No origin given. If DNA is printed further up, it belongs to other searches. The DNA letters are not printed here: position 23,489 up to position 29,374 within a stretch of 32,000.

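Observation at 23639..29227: Six tandem GT2 glycosyltransferase modules fused into a single 1862-aa ORF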

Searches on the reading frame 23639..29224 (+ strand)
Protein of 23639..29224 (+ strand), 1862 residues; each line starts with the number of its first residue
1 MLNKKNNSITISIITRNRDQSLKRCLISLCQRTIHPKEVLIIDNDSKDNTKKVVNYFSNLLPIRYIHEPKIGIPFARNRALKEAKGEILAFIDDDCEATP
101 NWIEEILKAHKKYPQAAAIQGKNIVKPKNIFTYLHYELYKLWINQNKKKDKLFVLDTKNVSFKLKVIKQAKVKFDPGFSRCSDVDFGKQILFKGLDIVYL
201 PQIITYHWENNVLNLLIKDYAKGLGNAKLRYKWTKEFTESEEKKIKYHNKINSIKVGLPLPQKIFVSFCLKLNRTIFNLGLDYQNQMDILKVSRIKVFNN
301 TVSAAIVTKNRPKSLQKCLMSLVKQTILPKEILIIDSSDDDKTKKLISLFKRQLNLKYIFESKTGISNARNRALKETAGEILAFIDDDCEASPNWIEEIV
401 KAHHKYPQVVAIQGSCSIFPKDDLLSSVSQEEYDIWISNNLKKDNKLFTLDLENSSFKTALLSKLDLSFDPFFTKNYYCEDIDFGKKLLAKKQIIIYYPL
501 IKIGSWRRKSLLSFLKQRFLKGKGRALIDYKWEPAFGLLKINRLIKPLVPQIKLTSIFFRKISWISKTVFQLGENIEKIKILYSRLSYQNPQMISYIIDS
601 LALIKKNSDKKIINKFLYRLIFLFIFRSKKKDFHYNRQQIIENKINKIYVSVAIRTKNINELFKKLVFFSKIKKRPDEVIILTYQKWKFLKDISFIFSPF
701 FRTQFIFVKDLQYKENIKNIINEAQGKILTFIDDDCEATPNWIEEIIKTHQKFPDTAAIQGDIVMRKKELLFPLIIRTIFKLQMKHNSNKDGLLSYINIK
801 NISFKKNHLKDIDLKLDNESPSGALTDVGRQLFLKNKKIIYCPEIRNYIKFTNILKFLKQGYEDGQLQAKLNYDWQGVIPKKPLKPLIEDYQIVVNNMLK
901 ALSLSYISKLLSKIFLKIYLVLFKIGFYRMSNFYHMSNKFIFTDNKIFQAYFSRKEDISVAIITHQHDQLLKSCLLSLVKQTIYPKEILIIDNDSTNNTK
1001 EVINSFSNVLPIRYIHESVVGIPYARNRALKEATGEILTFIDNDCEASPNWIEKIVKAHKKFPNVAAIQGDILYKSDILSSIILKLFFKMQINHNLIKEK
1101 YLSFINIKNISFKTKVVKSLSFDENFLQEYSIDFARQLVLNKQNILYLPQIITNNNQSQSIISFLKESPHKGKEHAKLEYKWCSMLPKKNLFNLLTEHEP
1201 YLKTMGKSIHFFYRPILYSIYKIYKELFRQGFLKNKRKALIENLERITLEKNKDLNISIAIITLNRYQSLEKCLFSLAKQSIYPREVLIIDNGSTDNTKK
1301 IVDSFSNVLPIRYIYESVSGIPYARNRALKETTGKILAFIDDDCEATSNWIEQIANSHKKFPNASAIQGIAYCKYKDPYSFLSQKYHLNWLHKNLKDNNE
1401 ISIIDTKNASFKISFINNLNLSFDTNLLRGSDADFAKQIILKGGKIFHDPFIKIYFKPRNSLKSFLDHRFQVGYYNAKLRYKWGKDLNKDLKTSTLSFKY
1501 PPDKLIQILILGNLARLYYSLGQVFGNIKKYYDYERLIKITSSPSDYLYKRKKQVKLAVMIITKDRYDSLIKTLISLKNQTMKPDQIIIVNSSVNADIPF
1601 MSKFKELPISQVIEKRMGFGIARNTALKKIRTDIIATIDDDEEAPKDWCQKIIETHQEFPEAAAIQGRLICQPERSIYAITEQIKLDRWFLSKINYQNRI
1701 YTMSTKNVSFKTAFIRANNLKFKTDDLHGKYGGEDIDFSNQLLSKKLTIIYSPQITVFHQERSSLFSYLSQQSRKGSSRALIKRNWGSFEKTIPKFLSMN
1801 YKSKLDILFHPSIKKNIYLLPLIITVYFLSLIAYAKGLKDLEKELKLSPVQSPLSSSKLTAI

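Call 5: search_protein_families(library=pfam, proteins=[window:23639-29224:+], max_evalue=0.01)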
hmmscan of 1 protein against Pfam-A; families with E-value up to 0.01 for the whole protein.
window:23639-29224:+ (1862 aa): 8 families
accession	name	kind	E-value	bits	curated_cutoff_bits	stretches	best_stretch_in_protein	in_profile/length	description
PF00535.33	Glycos_transf_2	-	1.8e-136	451.4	23.3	6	1258-1414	1-162/168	Glycosyl transferase family 2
PF13641.12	Glyco_tranf_2_3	-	2.6e-42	145.8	27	5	9-218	3-222/230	Glycosyltransferase like family 2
PF10111.15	Glyco_tranf_2_2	-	8.3e-31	107.9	27.3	4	980-1058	21-105/276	Glycosyltransferase like family 2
PF13632.12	Glyco_trans_2_3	-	7e-25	88.4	27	1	1634-1779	1-151/198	Glycosyl transferase family group 2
PF18784.6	CRM1_repeat_2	-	3.4e-07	30.3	30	0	966-1004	4-42/68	CRM1 / Exportin repeat 2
PF13704.12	Glyco_tranf_2_4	-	4.1e-05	24.4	27.5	0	1285-1318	20-52/98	Glycosyl transferase family 2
PF06490.17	FleQ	-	0.00014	22.6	22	0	369-410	33-74/108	Flagellar regulatory protein FleQ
PF18538.6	DUF5624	-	0.00065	20.2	25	0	1328-1364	62-98/129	Domain of unknown function (DUF5624)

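Call 10: find_homologous_proteins(query=window:23639-29224:+, max_evalue=1e-20)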
Query window:23639-29224:+ (1862 aa): 19 proteins with E <= 1e-20 among 7977 candidates.
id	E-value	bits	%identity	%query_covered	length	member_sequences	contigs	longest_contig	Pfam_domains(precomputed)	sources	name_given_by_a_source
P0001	0.0e+0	4145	100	100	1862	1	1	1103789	PF13632.13,PF10111.15,PF13641.13,PF18784.7,PF00535.33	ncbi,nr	ncbi:MAG: glycosyltransferase [Candidatus Roizmanbacteria bacterium]|nr:MAG: glycosyltransferase [Ca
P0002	0.0e+0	1160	34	79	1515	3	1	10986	PF13632.13,PF10111.15,PF13641.13,PF00535.33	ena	-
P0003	0.0e+0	1115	33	60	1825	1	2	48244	PF13632.13,PF10111.15,PF13641.13,PF20691.4,PF00535.33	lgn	-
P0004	1.5e-284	966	29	82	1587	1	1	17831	PF13632.13,PF10111.15,PF13641.13,PF20691.4,PF18784.7,PF00535.33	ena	-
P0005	2.0e-253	862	32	65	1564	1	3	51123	PF13632.13,PF10111.15,PF13641.13,PF00535.33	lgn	-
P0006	3.4e-237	809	35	63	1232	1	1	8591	PF13632.13,PF10111.15,PF13641.13,PF00535.33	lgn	-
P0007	4.0e-194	666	35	48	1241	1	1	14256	PF13632.13,PF10111.15,PF13641.13,PF00535.33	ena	-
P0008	1.2e-192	661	37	48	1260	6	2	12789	PF13632.13,PF10111.15,PF13641.13,PF00535.33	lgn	-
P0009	1.9e-192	660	35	47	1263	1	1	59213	PF13632.13,PF10111.15,PF13641.13,PF00535.33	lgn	-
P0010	2.5e-191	657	37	48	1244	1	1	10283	PF13632.13,PF10111.15,PF13641.13,PF00535.33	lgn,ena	-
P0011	3.9e-190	653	35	48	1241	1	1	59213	PF13632.13,PF10111.15,PF13641.13,PF00535.33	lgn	-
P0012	8.7e-182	625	35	48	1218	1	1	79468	PF13632.13,PF10111.15,PF13641.13,PF20691.4,PF00535.33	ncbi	-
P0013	1.0e-181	625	32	48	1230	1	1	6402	PF13632.13,PF10111.15,PF13641.13,PF18784.7,PF00535.33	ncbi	-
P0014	4.7e-179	616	35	63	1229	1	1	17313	PF13632.13,PF10111.15,PF13641.13,PF00535.33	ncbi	-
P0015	1.2e-178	615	36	48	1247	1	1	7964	PF13632.13,PF13641.13,PF00535.33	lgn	-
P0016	4.2e-158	546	33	63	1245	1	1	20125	PF13632.13,PF10111.15,PF13641.13,PF00535.33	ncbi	-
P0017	2.3e-146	508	45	28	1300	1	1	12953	PF10111.15,PF13641.13,PF00535.33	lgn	-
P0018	2.7e-95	338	36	29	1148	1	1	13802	PF13847.13,PF13489.13,PF13632.13,PF10111.15,PF13641.13,PF13649.13,PF00535.33,PF08241.19,PF08242.19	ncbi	-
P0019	6.6e-48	181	23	26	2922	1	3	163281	PF13489.13,PF10111.15,PF13506.14,PF13524.13,PF13439.13,PF00535.33,PF08241.19,PF13692.13,PF14559.13,PF13632.13,PF13641.13,PF00534.27,PF13649.13,PF08242.19,PF20706.4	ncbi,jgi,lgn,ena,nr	ncbi:MAG TPA: glycosyltransferase [Sedimentisphaerales bacterium]|nr:glycosyltransferase [Sedimentis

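Call 25: find_encoding_contigs(protein=P0003, flank=8000, max_places=2)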
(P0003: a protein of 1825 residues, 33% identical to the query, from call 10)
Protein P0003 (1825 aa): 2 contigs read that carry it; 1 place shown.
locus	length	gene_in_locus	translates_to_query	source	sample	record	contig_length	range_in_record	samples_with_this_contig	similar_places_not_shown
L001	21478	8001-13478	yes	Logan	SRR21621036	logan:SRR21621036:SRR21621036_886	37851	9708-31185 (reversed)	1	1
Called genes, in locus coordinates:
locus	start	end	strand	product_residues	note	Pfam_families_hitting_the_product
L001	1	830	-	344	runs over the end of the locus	-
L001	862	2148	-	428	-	PF14907:NTP_transf_5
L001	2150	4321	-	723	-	-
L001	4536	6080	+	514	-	PF04932:Wzy_C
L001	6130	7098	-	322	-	PF00657:Lipase_GDSL (faint)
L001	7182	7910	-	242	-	PF00483:NTP_transferase, PF12804:NTP_transf_3, PF20202:DUF6564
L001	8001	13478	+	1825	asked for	PF00535:Glycos_transf_2, PF10111:Glyco_tranf_2_2, PF13632:Glyco_trans_2_3, PF00535:Glycos_transf_2, PF10111:Glyco_tranf_2_2, PF00535:Glycos_transf_2, PF13641:Glyco_tranf_2_3, PF00535:Glycos_transf_2, +2 more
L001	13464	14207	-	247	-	PF03808:Glyco_tran_WecG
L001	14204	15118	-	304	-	PF02463:SMC_N (faint), PF00005:ABC_tran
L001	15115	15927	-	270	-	PF01061:ABC2_membrane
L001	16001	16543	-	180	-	-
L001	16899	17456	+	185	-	-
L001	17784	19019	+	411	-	PF04464:Glyphos_transf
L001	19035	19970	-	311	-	-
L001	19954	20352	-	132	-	-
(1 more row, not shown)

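Call 26: find_encoding_contigs(protein=P0009, flank=10000, max_places=2)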
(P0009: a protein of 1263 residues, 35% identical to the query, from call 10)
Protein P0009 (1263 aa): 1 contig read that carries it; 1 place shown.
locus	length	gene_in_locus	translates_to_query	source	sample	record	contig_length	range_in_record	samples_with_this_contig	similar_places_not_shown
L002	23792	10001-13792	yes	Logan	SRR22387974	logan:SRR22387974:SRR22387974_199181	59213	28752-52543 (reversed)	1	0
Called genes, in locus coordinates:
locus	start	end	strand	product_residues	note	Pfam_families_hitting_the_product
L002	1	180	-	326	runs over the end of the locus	-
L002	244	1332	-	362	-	-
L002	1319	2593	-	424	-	-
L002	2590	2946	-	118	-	-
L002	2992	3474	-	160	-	-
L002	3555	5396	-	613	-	-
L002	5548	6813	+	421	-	PF04932:Wzy_C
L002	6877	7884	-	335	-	-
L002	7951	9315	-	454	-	-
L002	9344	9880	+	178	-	PF00190:Cupin_1 (weak), PF07883:Cupin_2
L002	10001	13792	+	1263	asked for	PF00535:Glycos_transf_2, PF13641:Glyco_tranf_2_3, PF13632:Glyco_trans_2_3 (faint), PF00535:Glycos_transf_2, PF10111:Glyco_tranf_2_2 (weak), PF13641:Glyco_tranf_2_3, PF00535:Glycos_transf_2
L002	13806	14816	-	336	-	PF13472:Lipase_GDSL_2 (weak)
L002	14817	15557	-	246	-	PF03808:Glyco_tran_WecG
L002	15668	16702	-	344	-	-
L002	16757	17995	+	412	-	-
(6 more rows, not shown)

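Call 27: find_encoding_contigs(protein=P0001, flank=10000, max_places=2)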
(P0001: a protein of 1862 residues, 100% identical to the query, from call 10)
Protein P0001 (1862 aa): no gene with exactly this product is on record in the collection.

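Call 35: list_cluster_members(proteins=[P0001, P0012, P0013, P0014, P0016, P0018, P0002, P0004, P0007, P0010])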
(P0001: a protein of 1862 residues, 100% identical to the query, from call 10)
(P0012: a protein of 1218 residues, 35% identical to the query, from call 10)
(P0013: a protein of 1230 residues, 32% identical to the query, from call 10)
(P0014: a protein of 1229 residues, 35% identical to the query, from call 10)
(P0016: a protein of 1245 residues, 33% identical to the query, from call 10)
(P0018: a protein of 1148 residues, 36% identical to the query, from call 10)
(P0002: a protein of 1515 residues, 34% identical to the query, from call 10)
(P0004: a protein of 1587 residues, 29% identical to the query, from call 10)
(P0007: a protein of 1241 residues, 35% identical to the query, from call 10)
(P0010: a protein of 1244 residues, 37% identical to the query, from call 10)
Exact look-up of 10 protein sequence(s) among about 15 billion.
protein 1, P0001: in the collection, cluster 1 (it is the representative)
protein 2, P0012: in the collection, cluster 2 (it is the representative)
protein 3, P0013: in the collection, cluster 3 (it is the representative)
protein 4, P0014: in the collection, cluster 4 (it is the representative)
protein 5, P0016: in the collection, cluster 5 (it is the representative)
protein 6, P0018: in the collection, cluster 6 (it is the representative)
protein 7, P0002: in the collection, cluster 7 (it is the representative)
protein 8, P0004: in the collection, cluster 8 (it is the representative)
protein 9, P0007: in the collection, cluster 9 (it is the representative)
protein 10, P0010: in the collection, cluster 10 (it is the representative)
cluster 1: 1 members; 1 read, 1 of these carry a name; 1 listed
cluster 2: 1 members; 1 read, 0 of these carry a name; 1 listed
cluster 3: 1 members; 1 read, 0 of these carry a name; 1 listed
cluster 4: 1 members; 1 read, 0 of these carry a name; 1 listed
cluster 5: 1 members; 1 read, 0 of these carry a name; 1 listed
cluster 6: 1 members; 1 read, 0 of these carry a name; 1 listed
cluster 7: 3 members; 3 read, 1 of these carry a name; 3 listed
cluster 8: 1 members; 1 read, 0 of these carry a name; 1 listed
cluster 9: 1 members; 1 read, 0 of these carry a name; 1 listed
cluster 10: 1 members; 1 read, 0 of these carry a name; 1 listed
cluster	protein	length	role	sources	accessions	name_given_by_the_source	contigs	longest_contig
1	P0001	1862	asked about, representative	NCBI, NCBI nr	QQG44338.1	MAG: glycosyltransferase [Candidatus Roizmanbacteria bacterium]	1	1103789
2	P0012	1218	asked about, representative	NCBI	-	-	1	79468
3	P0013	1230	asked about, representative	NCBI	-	-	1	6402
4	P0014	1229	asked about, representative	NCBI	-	-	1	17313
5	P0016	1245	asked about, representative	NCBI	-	-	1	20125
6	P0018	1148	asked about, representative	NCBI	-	-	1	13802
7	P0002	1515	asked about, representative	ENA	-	-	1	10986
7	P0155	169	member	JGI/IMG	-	GT2 family glycosyltransferase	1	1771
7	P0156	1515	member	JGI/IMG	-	-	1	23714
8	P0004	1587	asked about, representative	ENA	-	-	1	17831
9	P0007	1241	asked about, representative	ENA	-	-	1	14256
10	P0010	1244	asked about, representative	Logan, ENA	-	-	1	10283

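Call 36: find_encoding_contigs(protein=P0005, flank=10000, max_places=1)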
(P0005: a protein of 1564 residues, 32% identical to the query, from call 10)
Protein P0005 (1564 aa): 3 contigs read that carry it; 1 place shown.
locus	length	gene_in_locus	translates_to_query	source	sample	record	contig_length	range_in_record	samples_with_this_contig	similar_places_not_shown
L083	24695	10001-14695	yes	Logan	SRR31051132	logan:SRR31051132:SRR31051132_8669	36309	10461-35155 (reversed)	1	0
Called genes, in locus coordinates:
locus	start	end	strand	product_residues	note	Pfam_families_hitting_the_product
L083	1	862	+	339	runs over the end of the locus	PF00348:polyprenyl_synt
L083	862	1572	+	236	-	PF01255:Prenyltransf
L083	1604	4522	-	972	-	PF07953:Toxin_R_bind_N (faint), PF13385:Laminin_G_3, PF00354:Pentaxin (faint), PF02210:Laminin_G_2 (faint), PF13385:Laminin_G_3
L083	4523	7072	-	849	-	PF07953:Toxin_R_bind_N, PF13385:Laminin_G_3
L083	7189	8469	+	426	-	PF04932:Wzy_C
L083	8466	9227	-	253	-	-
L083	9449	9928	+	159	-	PF07883:Cupin_2, PF02311:AraC_binding (weak)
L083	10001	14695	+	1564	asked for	PF00535:Glycos_transf_2, PF10111:Glyco_tranf_2_2, PF13641:Glyco_tranf_2_3, PF00535:Glycos_transf_2, PF10111:Glyco_tranf_2_2 (weak), PF13641:Glyco_tranf_2_3, PF00535:Glycos_transf_2, PF13641:Glyco_tranf_2_3, +1 more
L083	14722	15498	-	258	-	PF03808:Glyco_tran_WecG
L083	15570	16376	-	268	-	PF00005:ABC_tran, PF02463:SMC_N (faint), PF13304:AAA_21 (weak)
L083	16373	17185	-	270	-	PF01061:ABC2_membrane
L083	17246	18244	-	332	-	-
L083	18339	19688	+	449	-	PF05935:Arylsulfotrans, PF14269:Arylsulfotran_2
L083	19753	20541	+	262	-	-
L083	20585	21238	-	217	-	-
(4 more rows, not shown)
